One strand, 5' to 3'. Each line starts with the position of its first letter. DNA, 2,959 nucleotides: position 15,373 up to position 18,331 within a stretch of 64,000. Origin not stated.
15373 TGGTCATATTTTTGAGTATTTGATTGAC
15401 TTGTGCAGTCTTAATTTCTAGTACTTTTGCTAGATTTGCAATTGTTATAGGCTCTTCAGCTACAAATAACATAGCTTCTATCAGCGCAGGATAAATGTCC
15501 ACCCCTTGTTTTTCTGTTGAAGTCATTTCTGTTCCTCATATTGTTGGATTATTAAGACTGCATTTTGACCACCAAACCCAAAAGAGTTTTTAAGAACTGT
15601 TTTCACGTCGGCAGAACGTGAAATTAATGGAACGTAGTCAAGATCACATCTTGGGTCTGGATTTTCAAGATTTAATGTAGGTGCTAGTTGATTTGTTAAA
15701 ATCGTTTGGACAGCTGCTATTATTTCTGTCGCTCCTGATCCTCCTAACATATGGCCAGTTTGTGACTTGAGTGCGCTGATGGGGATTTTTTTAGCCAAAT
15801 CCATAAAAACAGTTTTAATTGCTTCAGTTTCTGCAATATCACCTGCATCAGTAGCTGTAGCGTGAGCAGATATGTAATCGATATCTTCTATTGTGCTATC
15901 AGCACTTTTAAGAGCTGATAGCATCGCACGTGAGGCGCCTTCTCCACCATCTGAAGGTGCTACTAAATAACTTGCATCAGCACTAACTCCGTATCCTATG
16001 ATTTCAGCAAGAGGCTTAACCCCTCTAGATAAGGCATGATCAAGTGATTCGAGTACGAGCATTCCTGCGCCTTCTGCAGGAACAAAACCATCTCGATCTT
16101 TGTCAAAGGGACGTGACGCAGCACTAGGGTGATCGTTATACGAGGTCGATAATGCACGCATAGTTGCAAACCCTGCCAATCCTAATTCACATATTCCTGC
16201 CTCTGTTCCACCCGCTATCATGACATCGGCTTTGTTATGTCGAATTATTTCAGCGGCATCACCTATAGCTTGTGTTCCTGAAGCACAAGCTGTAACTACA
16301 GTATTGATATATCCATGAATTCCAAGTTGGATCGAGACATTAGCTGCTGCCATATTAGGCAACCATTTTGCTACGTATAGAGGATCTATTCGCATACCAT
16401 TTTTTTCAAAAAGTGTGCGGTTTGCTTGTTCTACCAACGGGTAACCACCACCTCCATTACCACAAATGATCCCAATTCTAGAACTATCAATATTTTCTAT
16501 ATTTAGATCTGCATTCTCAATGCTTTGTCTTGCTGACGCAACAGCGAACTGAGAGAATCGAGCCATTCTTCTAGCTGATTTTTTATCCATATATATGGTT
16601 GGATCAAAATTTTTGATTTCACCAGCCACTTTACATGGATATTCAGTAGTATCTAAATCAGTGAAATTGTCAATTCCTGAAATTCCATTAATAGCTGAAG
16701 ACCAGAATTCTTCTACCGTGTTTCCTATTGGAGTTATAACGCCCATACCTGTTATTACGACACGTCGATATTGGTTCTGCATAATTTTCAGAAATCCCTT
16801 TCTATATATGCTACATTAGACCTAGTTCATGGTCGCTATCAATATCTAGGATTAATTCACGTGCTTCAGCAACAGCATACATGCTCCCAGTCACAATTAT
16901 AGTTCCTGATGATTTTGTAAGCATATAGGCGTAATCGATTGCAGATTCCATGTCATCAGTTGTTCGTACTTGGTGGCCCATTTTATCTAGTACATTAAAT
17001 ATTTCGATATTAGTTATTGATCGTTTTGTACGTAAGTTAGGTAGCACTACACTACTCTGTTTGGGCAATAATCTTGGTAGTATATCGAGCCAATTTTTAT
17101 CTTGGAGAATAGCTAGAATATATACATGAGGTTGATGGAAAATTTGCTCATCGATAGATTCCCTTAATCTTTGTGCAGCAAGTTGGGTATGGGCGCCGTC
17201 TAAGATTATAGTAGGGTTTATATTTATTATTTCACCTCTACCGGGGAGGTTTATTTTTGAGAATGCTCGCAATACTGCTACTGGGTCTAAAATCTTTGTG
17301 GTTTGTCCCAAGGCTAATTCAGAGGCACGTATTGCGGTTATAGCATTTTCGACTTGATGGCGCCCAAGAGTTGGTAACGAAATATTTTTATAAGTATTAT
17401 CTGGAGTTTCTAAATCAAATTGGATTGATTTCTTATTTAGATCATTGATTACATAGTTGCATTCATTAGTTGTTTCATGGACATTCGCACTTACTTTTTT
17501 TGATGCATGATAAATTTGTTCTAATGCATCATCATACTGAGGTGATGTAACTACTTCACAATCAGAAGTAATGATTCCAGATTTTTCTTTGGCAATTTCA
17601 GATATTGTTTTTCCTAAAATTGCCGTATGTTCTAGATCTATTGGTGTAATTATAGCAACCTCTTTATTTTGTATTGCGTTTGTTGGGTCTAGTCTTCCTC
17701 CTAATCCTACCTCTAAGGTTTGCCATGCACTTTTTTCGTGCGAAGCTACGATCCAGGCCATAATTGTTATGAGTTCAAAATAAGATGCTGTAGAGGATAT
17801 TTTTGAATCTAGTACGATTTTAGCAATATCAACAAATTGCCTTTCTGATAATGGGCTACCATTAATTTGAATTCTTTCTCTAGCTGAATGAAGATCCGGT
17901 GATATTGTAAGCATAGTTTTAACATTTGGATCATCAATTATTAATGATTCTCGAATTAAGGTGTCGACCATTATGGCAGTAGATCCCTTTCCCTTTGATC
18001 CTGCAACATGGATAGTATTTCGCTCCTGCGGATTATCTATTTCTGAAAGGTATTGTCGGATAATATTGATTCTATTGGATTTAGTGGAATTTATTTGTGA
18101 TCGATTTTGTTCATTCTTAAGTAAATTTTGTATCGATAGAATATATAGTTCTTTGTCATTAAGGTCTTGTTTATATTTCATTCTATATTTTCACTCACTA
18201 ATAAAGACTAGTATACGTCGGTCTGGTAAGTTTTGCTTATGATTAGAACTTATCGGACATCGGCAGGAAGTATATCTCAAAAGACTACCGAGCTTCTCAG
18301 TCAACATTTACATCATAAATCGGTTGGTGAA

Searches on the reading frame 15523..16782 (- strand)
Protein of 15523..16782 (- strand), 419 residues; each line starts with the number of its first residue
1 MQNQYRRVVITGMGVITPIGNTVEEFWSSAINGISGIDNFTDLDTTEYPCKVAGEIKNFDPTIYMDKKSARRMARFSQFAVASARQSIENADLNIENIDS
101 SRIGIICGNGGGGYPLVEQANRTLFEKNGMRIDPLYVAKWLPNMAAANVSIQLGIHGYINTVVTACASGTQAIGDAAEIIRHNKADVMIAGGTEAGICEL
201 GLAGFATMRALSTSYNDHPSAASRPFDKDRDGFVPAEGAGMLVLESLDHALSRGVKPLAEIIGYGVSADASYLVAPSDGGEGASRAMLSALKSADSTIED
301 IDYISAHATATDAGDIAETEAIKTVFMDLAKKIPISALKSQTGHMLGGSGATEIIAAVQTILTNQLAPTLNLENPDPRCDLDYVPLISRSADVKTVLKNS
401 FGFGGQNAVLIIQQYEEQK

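Call 24: search_protein_families(library=pfam, proteins=[window:15523-16782:-], max_evalue=0.001)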
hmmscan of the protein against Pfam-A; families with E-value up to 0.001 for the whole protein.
window:15523-16782:- (419 aa): 3 families
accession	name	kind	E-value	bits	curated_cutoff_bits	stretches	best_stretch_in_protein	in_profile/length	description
PF00109.32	ketoacyl-synt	-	5.1e-56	190.5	20.8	1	6-250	2-252/252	Beta-ketoacyl synthase, N-terminal domain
PF02801.28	Ketoacyl-synt_C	-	4e-29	101.5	20.8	1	258-373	1-119/119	Beta-ketoacyl synthase, C-terminal domain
PF00108.29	Thiolase_N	-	3.6e-06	27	26.4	1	146-194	63-113/260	Thiolase, N-terminal domain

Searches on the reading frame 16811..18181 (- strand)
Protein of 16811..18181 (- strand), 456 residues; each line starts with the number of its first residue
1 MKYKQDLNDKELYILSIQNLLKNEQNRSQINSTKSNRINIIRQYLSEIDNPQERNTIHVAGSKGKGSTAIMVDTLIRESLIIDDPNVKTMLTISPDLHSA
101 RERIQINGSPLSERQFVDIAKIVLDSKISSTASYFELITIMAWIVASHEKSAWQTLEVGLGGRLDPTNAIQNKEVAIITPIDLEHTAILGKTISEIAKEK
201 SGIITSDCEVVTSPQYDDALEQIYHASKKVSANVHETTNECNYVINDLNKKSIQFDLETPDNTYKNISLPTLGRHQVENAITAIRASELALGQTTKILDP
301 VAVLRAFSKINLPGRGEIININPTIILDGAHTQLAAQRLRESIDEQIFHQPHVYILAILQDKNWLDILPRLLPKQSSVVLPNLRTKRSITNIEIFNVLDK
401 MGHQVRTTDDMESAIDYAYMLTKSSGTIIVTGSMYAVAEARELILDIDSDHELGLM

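Call 24: search_protein_families(library=pfam, proteins=[window:16811-18181:-], max_evalue=0.001)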
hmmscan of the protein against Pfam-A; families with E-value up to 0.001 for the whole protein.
window:16811-18181:- (456 aa): 2 families
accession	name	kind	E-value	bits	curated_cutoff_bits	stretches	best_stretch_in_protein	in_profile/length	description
PF02875.26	Mur_ligase_C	-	2e-09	38.8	28.4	1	314-433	1-126/127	Mur ligase, glutamate ligase domain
PF08245.18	Mur_ligase_M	-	4.7e-09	36.9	24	1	59-285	1-198/200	Mur ligase middle domain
